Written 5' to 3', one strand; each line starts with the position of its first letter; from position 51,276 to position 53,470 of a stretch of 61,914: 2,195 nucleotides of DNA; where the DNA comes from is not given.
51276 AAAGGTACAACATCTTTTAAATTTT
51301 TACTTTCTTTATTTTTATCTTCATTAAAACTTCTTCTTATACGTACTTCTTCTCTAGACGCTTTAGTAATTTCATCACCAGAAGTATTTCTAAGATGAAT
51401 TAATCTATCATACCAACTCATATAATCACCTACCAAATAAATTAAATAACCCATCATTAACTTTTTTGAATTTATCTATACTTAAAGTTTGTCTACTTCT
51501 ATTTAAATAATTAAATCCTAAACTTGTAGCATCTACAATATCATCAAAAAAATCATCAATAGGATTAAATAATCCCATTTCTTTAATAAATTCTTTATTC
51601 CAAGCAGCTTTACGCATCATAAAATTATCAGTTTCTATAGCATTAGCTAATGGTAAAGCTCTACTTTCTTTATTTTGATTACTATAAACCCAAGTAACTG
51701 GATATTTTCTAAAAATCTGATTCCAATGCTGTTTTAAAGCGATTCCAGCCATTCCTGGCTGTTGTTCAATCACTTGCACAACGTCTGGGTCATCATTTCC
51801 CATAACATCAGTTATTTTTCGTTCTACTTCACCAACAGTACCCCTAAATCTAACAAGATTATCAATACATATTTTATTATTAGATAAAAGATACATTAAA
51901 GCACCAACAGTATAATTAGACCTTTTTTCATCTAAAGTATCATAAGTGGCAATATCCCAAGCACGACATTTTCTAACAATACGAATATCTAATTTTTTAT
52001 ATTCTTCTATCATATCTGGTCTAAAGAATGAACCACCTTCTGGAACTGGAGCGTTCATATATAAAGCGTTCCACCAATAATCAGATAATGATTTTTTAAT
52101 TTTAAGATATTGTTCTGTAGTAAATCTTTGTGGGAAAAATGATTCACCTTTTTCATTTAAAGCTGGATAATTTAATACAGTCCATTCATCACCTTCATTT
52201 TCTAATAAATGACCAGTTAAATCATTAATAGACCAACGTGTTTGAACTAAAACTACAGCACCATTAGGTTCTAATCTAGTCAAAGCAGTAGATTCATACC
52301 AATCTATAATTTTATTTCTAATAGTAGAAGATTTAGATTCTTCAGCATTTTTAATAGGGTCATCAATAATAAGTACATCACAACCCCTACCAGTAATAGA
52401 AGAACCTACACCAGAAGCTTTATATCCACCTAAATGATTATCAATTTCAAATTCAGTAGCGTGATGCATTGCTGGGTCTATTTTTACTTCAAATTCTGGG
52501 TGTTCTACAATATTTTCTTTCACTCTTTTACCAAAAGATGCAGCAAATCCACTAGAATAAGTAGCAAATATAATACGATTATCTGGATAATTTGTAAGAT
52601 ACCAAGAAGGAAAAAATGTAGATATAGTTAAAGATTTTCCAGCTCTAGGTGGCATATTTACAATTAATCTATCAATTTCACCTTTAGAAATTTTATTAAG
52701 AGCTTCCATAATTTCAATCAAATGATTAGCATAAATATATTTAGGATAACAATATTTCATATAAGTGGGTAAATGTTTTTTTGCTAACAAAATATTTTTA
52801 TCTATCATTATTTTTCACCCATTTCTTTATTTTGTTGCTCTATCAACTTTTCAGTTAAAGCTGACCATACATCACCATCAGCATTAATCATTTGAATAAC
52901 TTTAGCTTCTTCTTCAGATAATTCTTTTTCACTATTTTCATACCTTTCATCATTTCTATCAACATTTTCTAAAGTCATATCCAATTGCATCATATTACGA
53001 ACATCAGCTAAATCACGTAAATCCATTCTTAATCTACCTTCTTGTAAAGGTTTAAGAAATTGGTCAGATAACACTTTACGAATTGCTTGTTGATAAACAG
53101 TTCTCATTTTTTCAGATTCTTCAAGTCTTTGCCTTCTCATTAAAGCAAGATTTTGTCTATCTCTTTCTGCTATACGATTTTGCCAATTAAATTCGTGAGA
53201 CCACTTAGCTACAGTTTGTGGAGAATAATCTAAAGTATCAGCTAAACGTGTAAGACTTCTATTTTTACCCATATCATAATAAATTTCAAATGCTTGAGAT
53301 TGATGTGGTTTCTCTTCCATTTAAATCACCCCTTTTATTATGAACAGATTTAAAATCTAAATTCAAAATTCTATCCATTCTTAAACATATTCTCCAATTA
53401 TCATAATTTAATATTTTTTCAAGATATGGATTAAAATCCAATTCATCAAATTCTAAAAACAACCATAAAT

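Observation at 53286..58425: Operon of metallophosphoesterase, ParB-like nuclease, three tandem GT-A-like paralogues and a radical-SAM enzyme directly upstream of the terminase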

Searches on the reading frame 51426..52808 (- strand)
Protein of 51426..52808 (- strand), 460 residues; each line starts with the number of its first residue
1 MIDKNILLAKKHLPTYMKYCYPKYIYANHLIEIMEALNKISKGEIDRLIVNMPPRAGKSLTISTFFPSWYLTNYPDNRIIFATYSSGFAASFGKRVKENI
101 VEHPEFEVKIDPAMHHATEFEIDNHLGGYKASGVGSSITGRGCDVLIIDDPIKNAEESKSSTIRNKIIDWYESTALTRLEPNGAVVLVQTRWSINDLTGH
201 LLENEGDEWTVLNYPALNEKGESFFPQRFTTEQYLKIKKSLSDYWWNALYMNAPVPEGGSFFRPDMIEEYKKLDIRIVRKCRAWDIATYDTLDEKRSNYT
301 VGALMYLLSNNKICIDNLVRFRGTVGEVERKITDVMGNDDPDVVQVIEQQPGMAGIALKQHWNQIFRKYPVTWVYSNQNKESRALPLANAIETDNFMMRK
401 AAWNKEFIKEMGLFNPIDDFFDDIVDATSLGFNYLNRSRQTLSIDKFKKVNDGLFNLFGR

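Call 3: search_protein_families(library=pfam, proteins=[window:51426-52808:-], max_evalue=0.1)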
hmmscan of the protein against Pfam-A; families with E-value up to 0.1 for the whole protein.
window:51426-52808:- (460 aa): 2 families
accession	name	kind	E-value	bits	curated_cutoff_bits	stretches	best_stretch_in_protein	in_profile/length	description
PF03237.21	Terminase_6N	-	5e-12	46.4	22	1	52-228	4-183/215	Terminase large subunit, T4likevirus-type, N-terminal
PF17289.8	Terminase_6C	-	1.3e-05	25.7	22.6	1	295-433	9-153/155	Terminase RNaseH-like domain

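Call 4: search_protein_families(library=phrogs, proteins=[window:51426-52808:-], max_evalue=0.01)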
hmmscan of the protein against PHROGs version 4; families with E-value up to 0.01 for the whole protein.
window:51426-52808:- (460 aa): 7 families
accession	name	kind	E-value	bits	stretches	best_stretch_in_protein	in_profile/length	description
phrog_38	-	head and packaging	4.8e-86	291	1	8-443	268-711/760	terminase large subunit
phrog_4758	-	head and packaging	5.6e-58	197.1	1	9-222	16-241/243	terminase large subunit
phrog_979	-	head and packaging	2.9e-32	113.1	1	256-448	410-612/642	terminase large subunit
phrog_30251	-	head and packaging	5.7e-28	98.6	1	19-389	27-412/799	terminase large subunit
phrog_5573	-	head and packaging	1.1e-20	75.2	1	204-429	7-228/250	terminase large subunit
phrog_12171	-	head and packaging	2.2e-11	44.8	1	345-441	7-101/110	terminase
phrog_9453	-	head and packaging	3.1e-05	24.7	1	256-440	7-215/233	terminase large subunit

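Call 32: search_dna_similar(query=window:51426-52808:-, collection=phages, mode=protein, max_rows=15)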
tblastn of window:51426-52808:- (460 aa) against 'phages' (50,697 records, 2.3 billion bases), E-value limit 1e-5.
Records with a match: 2172; places in all: 2175; records where one place covers at least 80% of the query: 523.
Best place of each record, by identity: <60% 2172.
By first word of the organism name: Mycobacterium 496; Microbacterium 273; Pseudomonas 232; Gordonia 187; Vibrio 69; Escherichia 69; Acinetobacter 56; Bacteriophage 55; Erwinia 52; Klebsiella 45; and 98 more.
By host as written in the record: Mycobacterium smegmatis mc2 155 348; - 153; Gordonia terrae 3612 145; Microbacterium foliorum NRRL B-24224 SEA 111; Microbacterium foliorum NRRL B-24224 104; Mycobacterium smegmatis mc#155 83; Pseudomonas aeruginosa 75; Escherichia coli 36; and 446 more.
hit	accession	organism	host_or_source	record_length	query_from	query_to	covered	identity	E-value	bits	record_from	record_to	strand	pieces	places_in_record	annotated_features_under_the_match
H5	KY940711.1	Bradyrhizobium phage BDU-MI-1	Bradyrhizobium diazoefficiens USDA110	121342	16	445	93%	34.3%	2e-58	213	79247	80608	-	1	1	terminase large subunit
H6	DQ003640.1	Listeria phage B054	Listeria monocytogenes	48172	5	450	97%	30.1%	9e-48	182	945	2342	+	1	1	terL: TerL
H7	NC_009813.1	Listeria phage B054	Listeria monocytogenes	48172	5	450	97%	30.1%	9e-48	182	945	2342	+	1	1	terL: terminase large subunit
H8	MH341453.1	Listeria phage PSU-VKH-LP041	Listeria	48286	5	450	97%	30.1%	3e-47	181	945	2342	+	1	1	terminase large subunit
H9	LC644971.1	Acetobacter phage phiAO1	Acetobacter orleanensis NBRC 3170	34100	9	436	93%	31.3%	4e-65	233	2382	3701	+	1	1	phage Terminase protein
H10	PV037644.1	Bacillus phage vB_BcM_CUBc25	Bacillus cereus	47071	8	441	94%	30.8%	3e-52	195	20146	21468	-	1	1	terminase large subunit | hypothetical protein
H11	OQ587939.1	Synechococcus phage S-CRES1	Synechococcus sp.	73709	16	437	92%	31.6%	2e-52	196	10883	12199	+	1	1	large terminase subunit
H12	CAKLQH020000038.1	Acinetobacter phage MD-2021a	not known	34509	3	445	96%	30.0%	1e-42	167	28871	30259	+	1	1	Transposase and inactivated derivatives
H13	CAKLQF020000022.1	Acinetobacter phage MD-2021a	not known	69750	3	445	96%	30.0%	1e-42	167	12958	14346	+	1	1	Transposase and inactivated derivatives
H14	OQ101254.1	Acinetobacter phage Acba_11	Acinetobacter baumannii 1326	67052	3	445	96%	30.0%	2e-42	166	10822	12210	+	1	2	terminase large subunit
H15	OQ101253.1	Acinetobacter phage Aclw_9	Acinetobacter baumannii 703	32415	3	445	96%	30.0%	2e-42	166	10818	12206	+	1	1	record has no annotation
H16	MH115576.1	Acinetobacter phage AM106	Acinetobacter baumannii NIPH 329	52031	3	445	96%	30.0%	2e-42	166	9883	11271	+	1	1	terminase large subunit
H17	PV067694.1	Acinetobacter phage Acba_23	Acinetobacter sp. 107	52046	3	445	96%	30.0%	2e-42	166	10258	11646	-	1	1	hypothetical protein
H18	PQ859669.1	Acinetobacter phage phi1_092021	Acinetobacter baumannii 090888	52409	3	445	96%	30.0%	2e-42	166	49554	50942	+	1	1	terminase large subunit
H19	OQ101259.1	Acinetobacter phage Acba_18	Acinetobacter baumannii 703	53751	3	445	96%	30.0%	2e-42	166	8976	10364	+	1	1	record has no annotation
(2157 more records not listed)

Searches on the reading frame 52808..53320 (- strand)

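Call 3: search_protein_families(library=pfam, proteins=[window:52808-53320:-], max_evalue=0.1)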
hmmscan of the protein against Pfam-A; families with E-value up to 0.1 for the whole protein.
window:52808-53320:- (170 aa): 2 families
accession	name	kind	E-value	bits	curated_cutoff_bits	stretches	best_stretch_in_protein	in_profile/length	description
PF10668.15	Phage_terminase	-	2.1e-05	24.5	22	1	4-53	6-57/67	Phage terminase small subunit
PF13384.12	HTH_23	-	0.045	14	24.6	0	22-45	19-42/50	Homeodomain-like domain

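Call 4: search_protein_families(library=phrogs, proteins=[window:52808-53320:-], max_evalue=0.01)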
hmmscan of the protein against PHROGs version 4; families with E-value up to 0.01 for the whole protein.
window:52808-53320:- (170 aa): 5 families
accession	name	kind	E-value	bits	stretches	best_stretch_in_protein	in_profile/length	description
phrog_6299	-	head and packaging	2.1e-22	81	1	1-143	14-159/193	terminase small subunit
phrog_2606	-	head and packaging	1.6e-05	25.4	1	3-91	5-91/310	terminase small subunit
phrog_1889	-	head and packaging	2.2e-05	25.1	1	3-54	5-56/276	terminase small subunit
phrog_509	-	head and packaging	0.00014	22.5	1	4-55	5-56/238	terminase small subunit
phrog_664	-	DNA, RNA and nucleotide metabolism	0.0081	17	0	22-74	102-161/210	DNA binding protein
